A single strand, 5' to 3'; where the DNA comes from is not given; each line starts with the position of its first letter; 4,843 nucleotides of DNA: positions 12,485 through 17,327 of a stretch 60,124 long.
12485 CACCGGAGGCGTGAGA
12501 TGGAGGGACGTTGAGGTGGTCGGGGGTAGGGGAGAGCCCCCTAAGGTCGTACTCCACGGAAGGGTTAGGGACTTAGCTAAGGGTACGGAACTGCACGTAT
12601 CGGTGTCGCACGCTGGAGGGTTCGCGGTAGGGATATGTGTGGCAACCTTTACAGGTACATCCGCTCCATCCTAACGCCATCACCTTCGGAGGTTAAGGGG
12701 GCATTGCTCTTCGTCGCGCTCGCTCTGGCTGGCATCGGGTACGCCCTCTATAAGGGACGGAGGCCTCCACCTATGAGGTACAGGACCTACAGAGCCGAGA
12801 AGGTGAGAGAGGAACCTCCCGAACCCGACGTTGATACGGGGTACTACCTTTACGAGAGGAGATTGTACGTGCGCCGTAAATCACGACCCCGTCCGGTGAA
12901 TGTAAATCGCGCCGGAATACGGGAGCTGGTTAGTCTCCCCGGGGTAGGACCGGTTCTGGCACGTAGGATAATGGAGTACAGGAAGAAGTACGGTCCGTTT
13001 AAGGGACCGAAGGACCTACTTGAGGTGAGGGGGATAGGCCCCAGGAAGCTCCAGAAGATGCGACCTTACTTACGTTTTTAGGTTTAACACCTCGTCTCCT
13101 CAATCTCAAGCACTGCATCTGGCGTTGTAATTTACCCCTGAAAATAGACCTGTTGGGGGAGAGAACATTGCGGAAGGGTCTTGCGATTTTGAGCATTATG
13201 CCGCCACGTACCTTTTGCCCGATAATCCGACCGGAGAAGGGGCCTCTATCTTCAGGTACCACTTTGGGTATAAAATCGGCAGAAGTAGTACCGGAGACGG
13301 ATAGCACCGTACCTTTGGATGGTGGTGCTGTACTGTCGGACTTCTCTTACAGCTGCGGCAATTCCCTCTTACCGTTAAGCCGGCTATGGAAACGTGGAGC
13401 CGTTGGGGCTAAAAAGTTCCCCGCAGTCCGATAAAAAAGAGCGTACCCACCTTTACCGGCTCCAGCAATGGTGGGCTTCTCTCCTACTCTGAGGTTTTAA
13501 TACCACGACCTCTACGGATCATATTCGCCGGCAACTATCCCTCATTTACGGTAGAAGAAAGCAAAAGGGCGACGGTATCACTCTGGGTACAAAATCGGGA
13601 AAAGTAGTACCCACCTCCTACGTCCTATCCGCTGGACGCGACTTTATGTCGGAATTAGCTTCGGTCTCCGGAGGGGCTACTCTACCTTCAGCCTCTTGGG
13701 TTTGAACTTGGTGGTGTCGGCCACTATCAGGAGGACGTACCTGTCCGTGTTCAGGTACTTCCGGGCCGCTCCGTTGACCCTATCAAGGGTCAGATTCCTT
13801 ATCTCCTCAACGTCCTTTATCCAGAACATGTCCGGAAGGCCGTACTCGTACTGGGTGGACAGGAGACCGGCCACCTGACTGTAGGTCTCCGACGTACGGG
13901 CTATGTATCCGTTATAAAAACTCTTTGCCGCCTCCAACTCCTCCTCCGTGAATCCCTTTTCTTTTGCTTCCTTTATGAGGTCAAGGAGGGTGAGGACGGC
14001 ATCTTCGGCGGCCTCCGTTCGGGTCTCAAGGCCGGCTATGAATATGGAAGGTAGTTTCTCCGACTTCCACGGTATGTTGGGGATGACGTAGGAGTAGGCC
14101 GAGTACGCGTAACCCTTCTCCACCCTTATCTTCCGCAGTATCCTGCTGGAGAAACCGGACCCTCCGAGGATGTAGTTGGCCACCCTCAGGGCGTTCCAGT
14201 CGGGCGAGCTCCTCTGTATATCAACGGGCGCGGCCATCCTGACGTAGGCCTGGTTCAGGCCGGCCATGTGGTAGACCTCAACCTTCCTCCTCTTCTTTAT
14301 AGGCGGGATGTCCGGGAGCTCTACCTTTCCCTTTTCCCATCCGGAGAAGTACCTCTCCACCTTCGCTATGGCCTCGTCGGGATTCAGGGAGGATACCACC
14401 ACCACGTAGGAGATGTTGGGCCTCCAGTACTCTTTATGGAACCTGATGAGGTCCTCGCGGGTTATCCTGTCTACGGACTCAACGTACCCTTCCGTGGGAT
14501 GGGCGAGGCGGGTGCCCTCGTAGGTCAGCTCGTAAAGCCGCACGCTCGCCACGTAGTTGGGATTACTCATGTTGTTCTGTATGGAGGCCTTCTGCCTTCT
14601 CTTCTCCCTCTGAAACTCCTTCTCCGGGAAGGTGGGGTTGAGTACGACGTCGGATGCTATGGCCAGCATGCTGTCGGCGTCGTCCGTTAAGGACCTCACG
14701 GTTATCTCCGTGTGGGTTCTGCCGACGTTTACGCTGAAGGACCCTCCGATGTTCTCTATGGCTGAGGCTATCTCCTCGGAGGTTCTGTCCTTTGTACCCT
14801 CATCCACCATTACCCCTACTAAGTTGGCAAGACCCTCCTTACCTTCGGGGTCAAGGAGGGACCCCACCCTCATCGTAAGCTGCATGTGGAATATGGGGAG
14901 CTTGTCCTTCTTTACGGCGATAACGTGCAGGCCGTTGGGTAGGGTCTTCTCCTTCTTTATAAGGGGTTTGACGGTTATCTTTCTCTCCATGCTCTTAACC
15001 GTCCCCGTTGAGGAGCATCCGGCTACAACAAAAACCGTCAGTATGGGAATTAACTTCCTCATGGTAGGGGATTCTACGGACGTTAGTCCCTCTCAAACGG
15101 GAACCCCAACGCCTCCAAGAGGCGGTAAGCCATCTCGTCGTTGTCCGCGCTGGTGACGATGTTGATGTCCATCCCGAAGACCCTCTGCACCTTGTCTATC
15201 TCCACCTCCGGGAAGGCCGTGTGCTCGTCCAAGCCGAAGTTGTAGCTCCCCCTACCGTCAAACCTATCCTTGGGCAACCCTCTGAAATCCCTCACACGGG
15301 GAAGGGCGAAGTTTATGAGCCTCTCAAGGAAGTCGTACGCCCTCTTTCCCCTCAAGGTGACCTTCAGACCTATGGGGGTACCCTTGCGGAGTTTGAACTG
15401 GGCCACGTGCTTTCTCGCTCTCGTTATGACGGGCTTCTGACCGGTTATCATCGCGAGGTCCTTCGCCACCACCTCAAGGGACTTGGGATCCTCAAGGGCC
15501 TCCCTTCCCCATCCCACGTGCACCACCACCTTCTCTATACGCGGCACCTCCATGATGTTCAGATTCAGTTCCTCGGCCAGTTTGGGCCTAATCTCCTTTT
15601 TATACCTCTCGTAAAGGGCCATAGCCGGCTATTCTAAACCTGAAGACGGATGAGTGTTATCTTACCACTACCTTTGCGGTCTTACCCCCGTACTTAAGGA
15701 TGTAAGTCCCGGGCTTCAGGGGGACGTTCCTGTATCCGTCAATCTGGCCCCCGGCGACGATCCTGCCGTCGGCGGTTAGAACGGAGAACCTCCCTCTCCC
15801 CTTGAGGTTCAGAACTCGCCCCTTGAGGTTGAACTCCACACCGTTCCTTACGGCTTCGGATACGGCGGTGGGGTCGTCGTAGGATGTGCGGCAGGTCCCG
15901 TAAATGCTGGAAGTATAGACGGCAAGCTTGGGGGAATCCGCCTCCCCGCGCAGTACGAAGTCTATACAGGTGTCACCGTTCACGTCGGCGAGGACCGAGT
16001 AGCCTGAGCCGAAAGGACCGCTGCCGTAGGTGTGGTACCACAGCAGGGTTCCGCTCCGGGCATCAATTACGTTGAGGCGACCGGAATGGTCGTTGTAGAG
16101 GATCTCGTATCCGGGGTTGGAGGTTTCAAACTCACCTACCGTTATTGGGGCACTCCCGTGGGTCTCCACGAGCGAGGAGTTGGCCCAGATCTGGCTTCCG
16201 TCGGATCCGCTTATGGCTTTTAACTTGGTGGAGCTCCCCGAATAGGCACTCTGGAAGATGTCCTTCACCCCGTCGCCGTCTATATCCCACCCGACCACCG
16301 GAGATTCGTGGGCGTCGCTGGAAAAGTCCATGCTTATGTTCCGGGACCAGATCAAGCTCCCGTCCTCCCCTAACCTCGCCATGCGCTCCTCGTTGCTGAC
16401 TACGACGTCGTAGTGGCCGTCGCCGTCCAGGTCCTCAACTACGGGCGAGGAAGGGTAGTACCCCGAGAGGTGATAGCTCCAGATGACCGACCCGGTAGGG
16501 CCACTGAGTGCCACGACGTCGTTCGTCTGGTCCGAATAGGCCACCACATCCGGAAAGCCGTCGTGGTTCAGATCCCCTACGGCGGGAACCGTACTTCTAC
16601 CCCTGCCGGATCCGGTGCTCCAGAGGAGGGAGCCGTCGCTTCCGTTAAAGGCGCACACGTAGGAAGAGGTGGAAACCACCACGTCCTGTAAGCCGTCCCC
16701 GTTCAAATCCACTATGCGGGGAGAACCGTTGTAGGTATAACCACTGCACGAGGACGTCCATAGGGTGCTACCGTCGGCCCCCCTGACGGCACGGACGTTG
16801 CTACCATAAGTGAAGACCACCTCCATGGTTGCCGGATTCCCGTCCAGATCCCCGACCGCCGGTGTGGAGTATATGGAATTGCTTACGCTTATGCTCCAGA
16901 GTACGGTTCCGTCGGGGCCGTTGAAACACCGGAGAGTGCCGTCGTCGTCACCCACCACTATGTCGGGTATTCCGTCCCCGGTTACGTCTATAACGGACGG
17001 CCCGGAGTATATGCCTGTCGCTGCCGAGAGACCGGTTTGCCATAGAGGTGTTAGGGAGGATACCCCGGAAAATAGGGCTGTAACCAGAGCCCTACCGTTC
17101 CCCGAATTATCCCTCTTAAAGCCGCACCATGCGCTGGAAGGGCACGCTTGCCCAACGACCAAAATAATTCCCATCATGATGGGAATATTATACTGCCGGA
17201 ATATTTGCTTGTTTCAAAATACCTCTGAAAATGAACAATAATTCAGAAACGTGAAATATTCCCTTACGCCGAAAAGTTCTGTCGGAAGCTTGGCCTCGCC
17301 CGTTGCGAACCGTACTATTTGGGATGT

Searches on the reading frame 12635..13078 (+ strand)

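Call 13: search_protein_families(library=pfam, proteins=[window:12635-13078:+])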
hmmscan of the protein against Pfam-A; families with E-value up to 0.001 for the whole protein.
window:12635-13078:+ (148 aa): 4 families
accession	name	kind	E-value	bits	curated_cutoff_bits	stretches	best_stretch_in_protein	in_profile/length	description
PF12836.13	HHH_3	-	8.3e-21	74.3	27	1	87-147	5-65/65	Helix-hairpin-helix motif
PF00633.29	HHH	-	6.2e-09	35.7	24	1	88-115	3-30/30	Helix-hairpin-helix motif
PF14520.12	HHH_5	-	1.9e-05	25.5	27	0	96-114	2-20/57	Helix-hairpin-helix domain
PF14716.13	HHH_8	-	3.8e-05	24.4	30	0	95-119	47-71/73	Helix-hairpin-helix domain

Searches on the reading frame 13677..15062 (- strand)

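Call 13: search_protein_families(library=pfam, proteins=[window:13677-15062:-])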
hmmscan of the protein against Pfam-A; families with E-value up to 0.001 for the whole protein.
window:13677-15062:- (461 aa): 2 families
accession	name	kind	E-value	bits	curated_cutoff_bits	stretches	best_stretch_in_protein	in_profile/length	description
PF05193.26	Peptidase_M16_C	-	8.7e-35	120.7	23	1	199-381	1-179/181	Peptidase M16 inactive domain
PF00675.25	Peptidase_M16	-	2.4e-21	76.6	22.3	1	54-191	9-146/149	Insulinase (Peptidase family M16)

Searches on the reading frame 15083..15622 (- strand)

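Call 62: search_protein_families(library=pfam, proteins=[window:15083-15622:-])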
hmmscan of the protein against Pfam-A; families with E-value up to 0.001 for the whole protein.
window:15083-15622:- (179 aa): 2 families
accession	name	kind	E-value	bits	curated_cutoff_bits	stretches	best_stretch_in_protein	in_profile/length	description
PF00673.26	Ribosomal_L5_C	-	2.3e-37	127.4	27.8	1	83-176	1-94/94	ribosomal L5P family C-terminus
PF00281.24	Ribosomal_L5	-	1.7e-24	86.3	34.9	1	22-79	1-57/57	Ribosomal protein L5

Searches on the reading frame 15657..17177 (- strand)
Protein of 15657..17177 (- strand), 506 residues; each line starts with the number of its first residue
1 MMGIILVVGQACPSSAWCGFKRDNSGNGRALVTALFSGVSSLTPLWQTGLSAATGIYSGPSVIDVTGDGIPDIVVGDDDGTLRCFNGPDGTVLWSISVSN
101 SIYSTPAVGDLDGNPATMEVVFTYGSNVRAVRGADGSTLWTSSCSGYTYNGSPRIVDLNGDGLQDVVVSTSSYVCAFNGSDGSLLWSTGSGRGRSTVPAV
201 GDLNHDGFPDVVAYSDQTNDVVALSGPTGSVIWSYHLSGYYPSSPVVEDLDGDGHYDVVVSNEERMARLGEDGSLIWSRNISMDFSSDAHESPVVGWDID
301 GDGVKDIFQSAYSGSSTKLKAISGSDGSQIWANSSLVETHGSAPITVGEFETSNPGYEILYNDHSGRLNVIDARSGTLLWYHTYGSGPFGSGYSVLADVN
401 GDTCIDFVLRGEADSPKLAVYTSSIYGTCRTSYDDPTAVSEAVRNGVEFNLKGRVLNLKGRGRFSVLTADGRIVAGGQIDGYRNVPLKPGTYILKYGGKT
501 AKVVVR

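Call 62: search_protein_families(library=pfam, proteins=[window:15657-17177:-])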
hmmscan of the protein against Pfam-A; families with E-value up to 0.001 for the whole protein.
window:15657-17177:- (506 aa): 8 families
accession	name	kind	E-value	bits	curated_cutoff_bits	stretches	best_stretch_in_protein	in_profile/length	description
PF13517.12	FG-GAP_3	-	3.2e-27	95.3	26.9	5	157-212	1-60/61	FG-GAP-like repeat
PF13360.13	PQQ_2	-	7.9e-25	88.3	27.6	2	71-203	34-161/233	Outer membrane protein assembly factor BamB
PF13570.13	Beta-prop_ACSF4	-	1.7e-20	74.1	133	2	72-285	63-257/329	Beta-alanine-activating enzyme, beta-propeller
PF23727.1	Beta-prop_FAM234A_B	-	6.9e-19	68.1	26.4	2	154-239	247-333/467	FAM234A/B beta-propeller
PF01839.29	FG-GAP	-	7.6e-19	67.6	22.1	1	198-217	5-24/37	FG-GAP repeat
PF25292.1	Beta-prop_CGLA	-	2e-11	44.4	26.8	0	227-278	16-68/316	Lambda-carrageenase beta-propeller domain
PF21348.3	RGL11_C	-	1.2e-05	24.7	27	0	225-315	7-112/490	Rhamnogalacturonan lyase family 11, C-terminal domain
PF25293.1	Beta-prop_EMC1_N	-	0.00036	20.7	34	0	164-287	32-153/219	EMC1 N-terminal beta-propeller domain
